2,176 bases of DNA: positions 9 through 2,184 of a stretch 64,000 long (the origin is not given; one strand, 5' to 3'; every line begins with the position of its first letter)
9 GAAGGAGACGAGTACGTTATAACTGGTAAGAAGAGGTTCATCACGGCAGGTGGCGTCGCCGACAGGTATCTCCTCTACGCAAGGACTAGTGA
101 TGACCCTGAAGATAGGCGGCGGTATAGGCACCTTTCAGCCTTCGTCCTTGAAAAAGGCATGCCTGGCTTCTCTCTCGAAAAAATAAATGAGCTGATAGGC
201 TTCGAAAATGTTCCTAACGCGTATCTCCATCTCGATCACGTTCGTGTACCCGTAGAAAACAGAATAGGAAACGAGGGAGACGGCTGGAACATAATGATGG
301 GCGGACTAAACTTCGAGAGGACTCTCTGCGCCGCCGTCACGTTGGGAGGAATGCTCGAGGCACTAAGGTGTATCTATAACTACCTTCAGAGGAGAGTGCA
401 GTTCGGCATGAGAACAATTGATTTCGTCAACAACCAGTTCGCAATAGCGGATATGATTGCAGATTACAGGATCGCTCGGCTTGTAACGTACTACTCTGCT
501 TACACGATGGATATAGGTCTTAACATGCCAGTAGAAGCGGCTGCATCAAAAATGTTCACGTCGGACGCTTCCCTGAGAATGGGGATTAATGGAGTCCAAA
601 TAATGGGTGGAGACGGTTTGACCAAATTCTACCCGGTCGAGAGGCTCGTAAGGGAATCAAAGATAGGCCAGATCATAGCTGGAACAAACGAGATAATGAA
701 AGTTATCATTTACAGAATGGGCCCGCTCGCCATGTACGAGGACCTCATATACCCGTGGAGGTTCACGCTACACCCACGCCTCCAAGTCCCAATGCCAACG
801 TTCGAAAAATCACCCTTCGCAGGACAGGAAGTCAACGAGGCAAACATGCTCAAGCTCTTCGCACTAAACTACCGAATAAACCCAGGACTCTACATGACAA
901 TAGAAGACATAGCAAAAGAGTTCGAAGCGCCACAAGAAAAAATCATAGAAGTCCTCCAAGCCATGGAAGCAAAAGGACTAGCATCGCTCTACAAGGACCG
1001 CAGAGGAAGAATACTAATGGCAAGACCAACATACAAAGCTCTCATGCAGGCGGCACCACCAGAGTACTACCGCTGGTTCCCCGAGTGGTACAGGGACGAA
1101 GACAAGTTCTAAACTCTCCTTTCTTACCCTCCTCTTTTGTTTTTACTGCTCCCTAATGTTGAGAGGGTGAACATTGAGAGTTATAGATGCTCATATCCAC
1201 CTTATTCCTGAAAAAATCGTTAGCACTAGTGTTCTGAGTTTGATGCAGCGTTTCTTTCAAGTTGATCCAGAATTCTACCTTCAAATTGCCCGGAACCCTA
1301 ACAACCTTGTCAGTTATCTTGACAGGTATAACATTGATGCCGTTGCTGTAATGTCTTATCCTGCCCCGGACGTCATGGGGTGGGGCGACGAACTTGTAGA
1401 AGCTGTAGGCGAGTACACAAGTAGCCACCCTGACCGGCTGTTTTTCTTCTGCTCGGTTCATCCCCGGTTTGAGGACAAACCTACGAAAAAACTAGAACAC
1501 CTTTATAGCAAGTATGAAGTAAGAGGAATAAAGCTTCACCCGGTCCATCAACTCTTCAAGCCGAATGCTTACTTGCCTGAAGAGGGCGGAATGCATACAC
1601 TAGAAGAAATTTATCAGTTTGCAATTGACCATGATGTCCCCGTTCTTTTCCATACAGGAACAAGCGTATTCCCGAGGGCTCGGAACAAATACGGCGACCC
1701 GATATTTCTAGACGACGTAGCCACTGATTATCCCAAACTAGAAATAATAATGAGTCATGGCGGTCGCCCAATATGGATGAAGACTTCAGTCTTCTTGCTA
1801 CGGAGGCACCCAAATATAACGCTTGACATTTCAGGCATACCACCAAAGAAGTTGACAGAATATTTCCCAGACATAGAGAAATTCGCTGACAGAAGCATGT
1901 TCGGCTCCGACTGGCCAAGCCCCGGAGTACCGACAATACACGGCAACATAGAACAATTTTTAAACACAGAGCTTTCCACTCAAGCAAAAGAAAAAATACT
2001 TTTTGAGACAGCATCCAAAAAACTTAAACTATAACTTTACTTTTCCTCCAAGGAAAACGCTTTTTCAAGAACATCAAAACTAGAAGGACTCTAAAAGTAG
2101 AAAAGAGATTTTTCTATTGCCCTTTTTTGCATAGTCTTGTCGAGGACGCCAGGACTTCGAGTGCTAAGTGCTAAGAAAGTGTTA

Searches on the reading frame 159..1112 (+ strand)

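Call 53: search_protein_families(library=pfam, proteins=[window:159-1112:+], max_evalue=0.00001)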
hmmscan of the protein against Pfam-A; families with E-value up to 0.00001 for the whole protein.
window:159-1112:+ (317 aa): 2 families
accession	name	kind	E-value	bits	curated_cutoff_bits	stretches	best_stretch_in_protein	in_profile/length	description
PF00441.29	Acyl-CoA_dh_1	-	3.8e-34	118.4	22.4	1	40-186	1-147/150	Acyl-CoA dehydrogenase, C-terminal domain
PF08028.16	Acyl-CoA_dh_2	-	4.1e-07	30.8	22.7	1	57-177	3-133/134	Acyl-CoA dehydrogenase, C-terminal domain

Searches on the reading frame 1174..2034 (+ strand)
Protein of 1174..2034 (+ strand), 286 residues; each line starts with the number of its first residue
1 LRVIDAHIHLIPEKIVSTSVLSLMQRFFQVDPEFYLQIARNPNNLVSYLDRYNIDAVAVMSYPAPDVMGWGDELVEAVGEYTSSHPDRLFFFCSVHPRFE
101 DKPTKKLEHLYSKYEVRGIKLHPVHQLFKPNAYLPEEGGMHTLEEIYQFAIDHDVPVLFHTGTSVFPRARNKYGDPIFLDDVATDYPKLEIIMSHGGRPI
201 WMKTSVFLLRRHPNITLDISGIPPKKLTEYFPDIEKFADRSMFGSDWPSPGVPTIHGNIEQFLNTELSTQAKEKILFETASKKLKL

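Call 53: search_protein_families(library=pfam, proteins=[window:1174-2034:+], max_evalue=0.00001)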
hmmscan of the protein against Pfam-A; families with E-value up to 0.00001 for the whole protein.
window:1174-2034:+ (286 aa): 1 family
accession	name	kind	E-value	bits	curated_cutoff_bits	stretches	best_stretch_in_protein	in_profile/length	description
PF04909.20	Amidohydro_2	-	1.1e-33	117.7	26.4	1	4-282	1-285/289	Amidohydrolase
